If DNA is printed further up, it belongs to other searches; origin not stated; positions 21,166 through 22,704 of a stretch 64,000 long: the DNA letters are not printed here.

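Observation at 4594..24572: Six GT-C-fold membrane glycosyltransferases with TPR domains bracket the giant Cys-rich protein: candidate protein O-glycosylation system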

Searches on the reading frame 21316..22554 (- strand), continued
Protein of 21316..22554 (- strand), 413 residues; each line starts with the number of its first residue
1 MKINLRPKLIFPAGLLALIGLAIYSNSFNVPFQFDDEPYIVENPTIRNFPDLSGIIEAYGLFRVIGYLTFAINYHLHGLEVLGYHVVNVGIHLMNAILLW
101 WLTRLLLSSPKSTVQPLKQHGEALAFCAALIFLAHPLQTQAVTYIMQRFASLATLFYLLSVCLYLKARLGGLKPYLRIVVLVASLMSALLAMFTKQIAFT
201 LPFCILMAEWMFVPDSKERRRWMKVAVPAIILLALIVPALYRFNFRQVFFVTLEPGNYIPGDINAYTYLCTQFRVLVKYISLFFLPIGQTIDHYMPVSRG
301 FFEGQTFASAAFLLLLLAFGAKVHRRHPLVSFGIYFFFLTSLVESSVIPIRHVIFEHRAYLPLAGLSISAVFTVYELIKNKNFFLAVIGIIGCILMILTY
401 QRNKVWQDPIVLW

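Call 42: fold_search(model_id=the predicted structure, library=pdb)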
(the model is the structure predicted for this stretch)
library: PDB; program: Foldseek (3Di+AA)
matches with E <= 10: 318; with E <= 0.001: 0
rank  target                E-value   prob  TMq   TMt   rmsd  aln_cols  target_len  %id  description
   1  5gmy_A                6.7e-03  1.00  0.54  0.29  12.6       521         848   12  Crystal structure of the Archaeoglobus fulgidus oligosaccharyltransferase (O29867_ARCFU) tethered with an acceptor pep (released 2017-02-01)
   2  5ezm                  6.9e-03  1.00  0.39  0.32  13.9       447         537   14  Crystal Structure of ArnT from Cupriavidus metallidurans in the apo state (released 2016-02-17)
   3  9i5k_A                9.7e-03  1.00  0.52  0.45  10.4       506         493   12  Structure of the Chaetomium thermophilum Pmt4 homodimer (C2 symmetry) (released 2025-12-24)
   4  7e9s_A                9.7e-03  1.00  0.54  0.29  13.4       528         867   14  Archaeal oligosaccharyltransferase AglB from Archaeoglobus fulgidus in complex with an inhibitory peptide and a dolich (released 2021-09-08)
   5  3waj                  1.3e-02  1.00  0.48  0.27  14.6       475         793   13  Crystal structure of the Archaeoglobus fulgidus oligosaccharyltransferase (O29867_ARCFU) complex with Zn and sulfate (released 2013-10-30)
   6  5f15                  1.5e-02  1.00  0.47  0.38   7.8       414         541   11  Crystal Structure of ArnT from Cupriavidus metallidurans bound to Undecaprenyl phosphate (released 2016-02-17)
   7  3wak                  1.7e-02  1.00  0.54  0.29  13.6       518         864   14  Crystal structure of the Archaeoglobus fulgidus oligosaccharyltransferase (O29867_ARCFU) in the apo form (released 2013-10-30)
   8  6x0o                  4.4e-02  0.98  0.40  0.18  14.2       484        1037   13  Single-Particle Cryo-EM Structure of Arabinosyltransferase EmbB from Mycobacterium smegmatis (released 2020-06-10)
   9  7bvc_B                4.6e-02  0.98  0.40  0.18  14.7       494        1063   14  Cryo-EM structure of Mycobacterium smegmatis arabinosyltransferase EmbA-EmbB-AcpM2 in complex with ethambutol (released 2020-04-29)
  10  8tj3_B                4.6e-02  0.90  0.29  0.33  16.6       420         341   13  Structural basis of peptidoglycan synthesis by E. coli RodA-PBP2 complex (released 2023-08-30)
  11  7zli_A                9.3e-02  0.98  0.44  0.31  11.8       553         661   10  Cryo-EM structure of C-mannosyltransferase CeDPY19, in complex with Dol25-P-Man and bound to CMT2-Fab and anti-Fab nan (released 2023-01-11)
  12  7zlh_A                9.7e-02  0.99  0.47  0.33  11.2       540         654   10  Cryo-EM structure of C-mannosyltransferase CeDPY19, in apo state, bound to CMT2-Fab and anti-Fab nanobody (released 2023-01-11)
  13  6zgs_A                1.7e-01  0.14  0.12  0.12  21.1       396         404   16  Crystal structure of a MFS transporter with bound 3-phenylpropanoic acid at 2.39 Angstroem resolution (released 2021-10-20)
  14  6p25_B                1.8e-01  1.00  0.40  0.25   7.4       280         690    9  Structure of S. cerevisiae protein O-mannosyltransferase Pmt1-Pmt2 complex bound to the sugar donor and a peptide acce (released 2019-07-10)
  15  4pd6                  2.0e-01  0.10  0.12  0.12  22.7       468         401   14  Crystal structure of vcCNT-7C8C bound to uridine (released 2014-08-13)
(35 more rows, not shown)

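Call 82: search_protein_families(library=pfam, proteins=[L071:16958-19207:-, L009:8399-9961:+, L024:4978-6705:+, L028:13544-14206:+, L013:18726-20510:+, L016:2579-3166:+, L067:12871-13959:+, L061:16103-17638:-, L026:14829-16037:+, L081:3965-4867:-], max_evalue=0.0001)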
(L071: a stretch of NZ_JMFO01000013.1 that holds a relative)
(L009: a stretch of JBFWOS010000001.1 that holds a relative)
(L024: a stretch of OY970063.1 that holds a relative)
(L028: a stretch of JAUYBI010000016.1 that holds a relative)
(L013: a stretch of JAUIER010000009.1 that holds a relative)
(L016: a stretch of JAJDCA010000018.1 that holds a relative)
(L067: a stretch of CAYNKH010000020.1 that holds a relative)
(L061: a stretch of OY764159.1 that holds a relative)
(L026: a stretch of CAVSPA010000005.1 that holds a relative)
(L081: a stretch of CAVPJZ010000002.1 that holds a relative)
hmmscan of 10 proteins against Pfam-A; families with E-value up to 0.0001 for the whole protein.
L071:16958-19207:- (749 aa): 7 families
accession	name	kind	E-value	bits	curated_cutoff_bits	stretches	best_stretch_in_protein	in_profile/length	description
PF00072.30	Response_reg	-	5.2e-24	85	30.2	1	7-118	1-110/111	Response regulator receiver domain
PF13426.13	PAS_9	-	1.8e-18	67.1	27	1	379-479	2-103/103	PAS domain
PF02518.31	HATPase_c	-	3e-16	60.3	26.4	1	630-740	4-108/111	Histidine kinase-, DNA gyrase B-, and HSP90-like ATPase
PF08448.16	PAS_4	-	2.1e-12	47.7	23.1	1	208-258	3-54/110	PAS fold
PF00989.32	PAS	-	2e-11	44.3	22.6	1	371-419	4-53/113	PAS fold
PF08447.18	PAS_3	-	2.9e-07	31.1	25.6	0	391-471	2-86/89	PAS fold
PF13188.13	PAS_8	-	1.4e-06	28.4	21.8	1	371-416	4-50/65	PAS domain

L009:8399-9961:+ (520 aa): 9 families
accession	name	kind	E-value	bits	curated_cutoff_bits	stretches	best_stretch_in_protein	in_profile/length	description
PF00535.33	Glycos_transf_2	-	3.8e-33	115.2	23.3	1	10-172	1-161/168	Glycosyl transferase family 2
PF13489.12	Methyltransf_23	-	7.3e-20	71.8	27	1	274-419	12-163/164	Methyltransferase domain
PF08241.18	Methyltransf_11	-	2.5e-18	66.9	21.2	1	290-378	1-94/95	Methyltransferase domain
PF13649.12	Methyltransf_25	-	4.6e-14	53.3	27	1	289-375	1-97/97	Methyltransferase domain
PF13847.12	Methyltransf_31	-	4.9e-14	52.7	27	1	287-411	5-142/145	Methyltransferase domain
PF08242.18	Methyltransf_12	-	1.1e-11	45.7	30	1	290-376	1-97/98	Methyltransferase domain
PF13641.12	Glyco_tranf_2_3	-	4.5e-08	33.8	27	1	9-141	3-138/230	Glycosyltransferase like family 2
PF07021.18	MetW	-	4.2e-07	30.2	21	1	288-388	16-115/193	Methionine biosynthesis protein MetW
PF10111.15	Glyco_tranf_2_2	-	4.4e-07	30.1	27.3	1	10-112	1-103/276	Glycosyltransferase like family 2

L024:4978-6705:+ (575 aa): 3 families
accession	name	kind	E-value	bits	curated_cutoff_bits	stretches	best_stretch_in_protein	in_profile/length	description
PF16360.10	GTP-bdg_M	-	7.1e-29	100.6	29.5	1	313-391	1-79/79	GTP-binding GTPase Middle Region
PF13167.11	GTP-bdg_N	-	2.8e-28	98.7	25.4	1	224-311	2-89/89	GTP-binding GTPase N-terminal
PF01926.29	MMR_HSR1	-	8.3e-21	74.7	21.9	1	399-517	2-113/113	50S ribosome-binding GTPase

L028:13544-14206:+ (220 aa): 0 families

L013:18726-20510:+ (594 aa): 2 families
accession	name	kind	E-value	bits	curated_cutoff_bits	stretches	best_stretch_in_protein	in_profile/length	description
PF13231.12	PMT_2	-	8.5e-24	85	26.1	1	81-241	2-159/160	Dolichyl-phosphate-mannose-protein mannosyltransferase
PF02366.24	PMT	-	7e-21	75.3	22.7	1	29-243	7-234/245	Dolichyl-phosphate-mannose-protein mannosyltransferase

L016:2579-3166:+ (195 aa): 1 family
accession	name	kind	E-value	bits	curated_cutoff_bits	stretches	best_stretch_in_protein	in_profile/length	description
PF01471.23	PG_binding_1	-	1.1e-15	58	23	1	139-190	6-57/57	Putative peptidoglycan binding domain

L067:12871-13959:+ (362 aa): 2 families
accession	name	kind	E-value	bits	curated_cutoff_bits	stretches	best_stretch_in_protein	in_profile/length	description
PF01075.23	Glyco_transf_9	-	1.8e-38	132.7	22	1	103-321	11-228/247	Glycosyltransferase family 9 (heptosyltransferase)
PF04230.19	PS_pyruv_trans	-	4.6e-05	23.9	25.3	0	44-78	2-36/280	Polysaccharide pyruvyl transferase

L061:16103-17638:- (511 aa): 1 family
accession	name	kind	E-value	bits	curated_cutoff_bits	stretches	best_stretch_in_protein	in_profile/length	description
PF13372.12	Alginate_exp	-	2.6e-05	23.7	25.2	1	325-486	225-382/395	Alginate export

L026:14829-16037:+ (402 aa): 3 families
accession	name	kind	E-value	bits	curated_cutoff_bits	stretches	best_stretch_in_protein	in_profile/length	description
PF01855.24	POR_N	-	1.1e-66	225.4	27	1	16-212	2-205/231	Pyruvate flavodoxin/ferredoxin oxidoreductase, thiamine diP-bdg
PF17147.9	PFOR_II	-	1.2e-28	99.8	27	1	271-373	1-101/102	Pyruvate:ferredoxin oxidoreductase core domain II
PF02780.25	Transketolase_C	-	1.5e-10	41.5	25.9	1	265-352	4-93/124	Transketolase, C-terminal domain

L081:3965-4867:- (300 aa): 1 family
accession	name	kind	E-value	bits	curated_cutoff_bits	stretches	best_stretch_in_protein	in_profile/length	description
PF02775.26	TPP_enzyme_C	-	3e-15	56.8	21.9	1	71-203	28-147/151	Thiamine pyrophosphate enzyme, C-terminal TPP binding domain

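Call 86: search_protein_families(library=ncbifam, proteins=[L009:8399-9961:+], max_evalue=0.001)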
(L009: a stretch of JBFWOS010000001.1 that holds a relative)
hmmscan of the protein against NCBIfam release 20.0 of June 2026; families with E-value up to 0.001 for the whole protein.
L009:8399-9961:+ (520 aa): 35 families (the best 25 are shown)
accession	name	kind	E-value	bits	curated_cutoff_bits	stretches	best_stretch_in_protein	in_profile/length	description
NF007986.1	PRK10714.1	equivalog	1.6e-22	79.9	529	1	8-217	7-208/316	undecaprenyl-phosphate 4-deoxy-4-formamido-L-arabinose transferase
TIGR04182.1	glyco_TIGR04182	equivalog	5.2e-21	75.3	325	1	8-242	1-224/293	S-layer glycoprotein N-glycosyltransferase AglJ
NF047588.1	GlcsyltransPgfSStrep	equivalog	7.8e-21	74.6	500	1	9-220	3-206/308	glycosyltransferase PgfS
NF041875.1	EPS_EpsD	equivalog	3.2e-17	62.9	370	1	9-132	1-121/325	exopolysaccharide biosynthesis glycosyltransferase EpsD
TIGR03937.1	PgaC_IcaA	equivalog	8.3e-16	57.9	422.3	1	8-106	46-141/407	poly-beta-1,6-N-acetyl-D-glucosamine synthase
NF038302.1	EPS_HpsE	equivalog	9.7e-16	57.6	300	1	7-118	1-114/307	hormogonium polysaccharide biosynthesis glycosyltransferase HpsE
NF007482.0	PRK10073.1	equivalog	1.6e-14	53.6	423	1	6-104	5-99/334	glycosyltransferase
NF041391.1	DPhHxTase_Halo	equivalog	3e-13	49.2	375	1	41-213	26-185/213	dolichyl-phosphate hexose transferase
NF047683.1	TeichurnBiosyTuaG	equivalog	3.6e-13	49.7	400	1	6-117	5-113/252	teichuronic acid biosynthesis protein TuaG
TIGR04283.1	glyco_like_mftF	equivalog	6.2e-13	48.8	182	1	9-115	1-97/221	TIGR04283 family arsenosugar biosynthesis glycosyltransferase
NF045667.1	MTase_DVU1556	equivalog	3.3e-12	46.3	155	1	288-418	25-163/213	DVU_1556 family methyltransferase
NF058614.1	PPMAGASynPpgS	equivalog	1.4e-11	44.2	370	1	40-219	27-204/226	polyprenyl-phospho-N-acetylgalactosaminyl synthase PpgS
TIGR01983.1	UbiG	equivalog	2.3e-11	43.5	102.95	1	282-380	46-152/228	bifunctional 2-polyprenyl-6-hydroxyphenol methylase/3-demethylubiquinol 3-O-methyltransferase UbiG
TIGR03111.1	glyc2_xrt_Gpos1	hypoth_equivalog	1.1e-10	40.9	363.95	1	8-129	50-170/439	TIGR03111 family XrtG-associated glycosyltransferase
TIGR03965.1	mycofact_glyco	equivalog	1.3e-10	40.7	280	1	5-140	72-204/467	mycofactocin biosynthesis glycosyltransferase MftF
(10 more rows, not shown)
